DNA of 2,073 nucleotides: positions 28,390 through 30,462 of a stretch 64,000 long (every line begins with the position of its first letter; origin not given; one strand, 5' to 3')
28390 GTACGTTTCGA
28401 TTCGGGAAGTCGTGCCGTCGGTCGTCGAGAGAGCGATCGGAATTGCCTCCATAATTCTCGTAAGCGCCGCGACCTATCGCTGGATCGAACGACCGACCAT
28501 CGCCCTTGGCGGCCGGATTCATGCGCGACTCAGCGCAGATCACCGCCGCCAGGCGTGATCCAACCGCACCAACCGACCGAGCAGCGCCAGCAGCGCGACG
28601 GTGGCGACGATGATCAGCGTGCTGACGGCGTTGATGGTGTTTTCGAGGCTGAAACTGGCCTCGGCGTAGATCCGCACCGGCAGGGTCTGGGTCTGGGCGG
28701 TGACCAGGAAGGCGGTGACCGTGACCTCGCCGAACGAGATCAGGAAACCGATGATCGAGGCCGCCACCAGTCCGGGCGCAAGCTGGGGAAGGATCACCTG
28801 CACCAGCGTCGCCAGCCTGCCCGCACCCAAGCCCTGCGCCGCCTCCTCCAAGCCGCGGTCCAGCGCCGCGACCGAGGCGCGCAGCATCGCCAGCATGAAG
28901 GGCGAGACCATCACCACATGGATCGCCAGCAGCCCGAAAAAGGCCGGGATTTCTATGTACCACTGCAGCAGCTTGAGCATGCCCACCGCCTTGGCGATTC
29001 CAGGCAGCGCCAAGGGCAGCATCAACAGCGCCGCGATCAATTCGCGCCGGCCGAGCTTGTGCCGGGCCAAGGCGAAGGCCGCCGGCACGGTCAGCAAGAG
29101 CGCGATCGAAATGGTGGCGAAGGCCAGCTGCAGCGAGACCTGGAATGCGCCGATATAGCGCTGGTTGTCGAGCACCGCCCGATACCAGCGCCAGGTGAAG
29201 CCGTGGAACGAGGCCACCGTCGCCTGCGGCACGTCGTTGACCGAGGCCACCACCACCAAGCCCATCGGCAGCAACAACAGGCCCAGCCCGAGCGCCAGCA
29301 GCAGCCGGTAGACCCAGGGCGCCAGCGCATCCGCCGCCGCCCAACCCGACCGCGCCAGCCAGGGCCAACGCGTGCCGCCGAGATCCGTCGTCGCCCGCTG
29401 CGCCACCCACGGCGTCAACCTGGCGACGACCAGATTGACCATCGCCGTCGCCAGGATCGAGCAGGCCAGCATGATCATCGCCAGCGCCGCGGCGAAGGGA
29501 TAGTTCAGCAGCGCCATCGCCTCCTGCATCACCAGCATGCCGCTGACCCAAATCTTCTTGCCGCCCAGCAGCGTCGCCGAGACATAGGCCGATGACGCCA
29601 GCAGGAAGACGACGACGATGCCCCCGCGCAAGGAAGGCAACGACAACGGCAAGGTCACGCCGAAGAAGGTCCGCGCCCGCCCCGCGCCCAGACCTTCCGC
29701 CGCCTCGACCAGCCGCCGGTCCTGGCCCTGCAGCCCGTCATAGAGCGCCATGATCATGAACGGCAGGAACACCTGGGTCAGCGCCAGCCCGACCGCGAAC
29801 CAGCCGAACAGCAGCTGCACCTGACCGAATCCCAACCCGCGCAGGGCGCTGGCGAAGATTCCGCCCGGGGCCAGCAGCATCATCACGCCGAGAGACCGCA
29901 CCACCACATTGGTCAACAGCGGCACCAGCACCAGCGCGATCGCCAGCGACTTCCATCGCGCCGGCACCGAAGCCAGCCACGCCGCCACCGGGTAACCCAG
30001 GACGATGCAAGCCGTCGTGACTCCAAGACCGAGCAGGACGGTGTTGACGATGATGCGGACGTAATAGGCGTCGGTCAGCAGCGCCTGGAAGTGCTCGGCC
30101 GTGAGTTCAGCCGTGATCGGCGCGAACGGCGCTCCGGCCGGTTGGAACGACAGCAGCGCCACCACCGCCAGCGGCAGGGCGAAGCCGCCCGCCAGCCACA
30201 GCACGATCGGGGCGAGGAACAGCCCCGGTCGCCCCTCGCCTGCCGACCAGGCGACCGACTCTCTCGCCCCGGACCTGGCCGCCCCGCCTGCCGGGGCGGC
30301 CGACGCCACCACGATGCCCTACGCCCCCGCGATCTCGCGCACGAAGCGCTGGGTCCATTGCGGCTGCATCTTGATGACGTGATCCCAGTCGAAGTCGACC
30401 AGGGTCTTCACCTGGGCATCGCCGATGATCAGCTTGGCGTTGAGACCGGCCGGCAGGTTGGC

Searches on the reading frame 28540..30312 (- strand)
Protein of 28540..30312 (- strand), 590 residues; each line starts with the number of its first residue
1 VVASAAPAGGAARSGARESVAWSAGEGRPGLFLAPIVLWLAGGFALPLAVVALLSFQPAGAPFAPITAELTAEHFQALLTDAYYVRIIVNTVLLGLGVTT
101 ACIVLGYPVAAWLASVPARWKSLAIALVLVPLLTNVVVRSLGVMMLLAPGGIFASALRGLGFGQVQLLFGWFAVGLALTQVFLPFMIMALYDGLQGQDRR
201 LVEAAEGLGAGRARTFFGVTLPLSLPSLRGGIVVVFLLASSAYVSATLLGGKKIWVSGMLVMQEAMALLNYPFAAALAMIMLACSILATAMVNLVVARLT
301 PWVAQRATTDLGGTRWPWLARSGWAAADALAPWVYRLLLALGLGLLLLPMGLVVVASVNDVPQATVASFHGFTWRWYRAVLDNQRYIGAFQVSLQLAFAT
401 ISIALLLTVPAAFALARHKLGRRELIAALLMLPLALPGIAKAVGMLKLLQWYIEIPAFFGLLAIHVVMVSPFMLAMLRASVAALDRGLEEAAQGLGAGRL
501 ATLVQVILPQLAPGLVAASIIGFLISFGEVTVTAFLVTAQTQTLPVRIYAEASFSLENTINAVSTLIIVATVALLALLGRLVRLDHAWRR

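Call 57: search_protein_families(library=pfam, proteins=[window:28540-30312:-], max_evalue=0.0001)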
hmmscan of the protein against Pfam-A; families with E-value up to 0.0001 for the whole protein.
window:28540-30312:- (590 aa): 1 family
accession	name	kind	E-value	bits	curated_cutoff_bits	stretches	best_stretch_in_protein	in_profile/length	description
PF00528.27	BPD_transp_1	-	1.9e-18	67.3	26.4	2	410-579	3-171/184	Binding-protein-dependent transport system inner membrane component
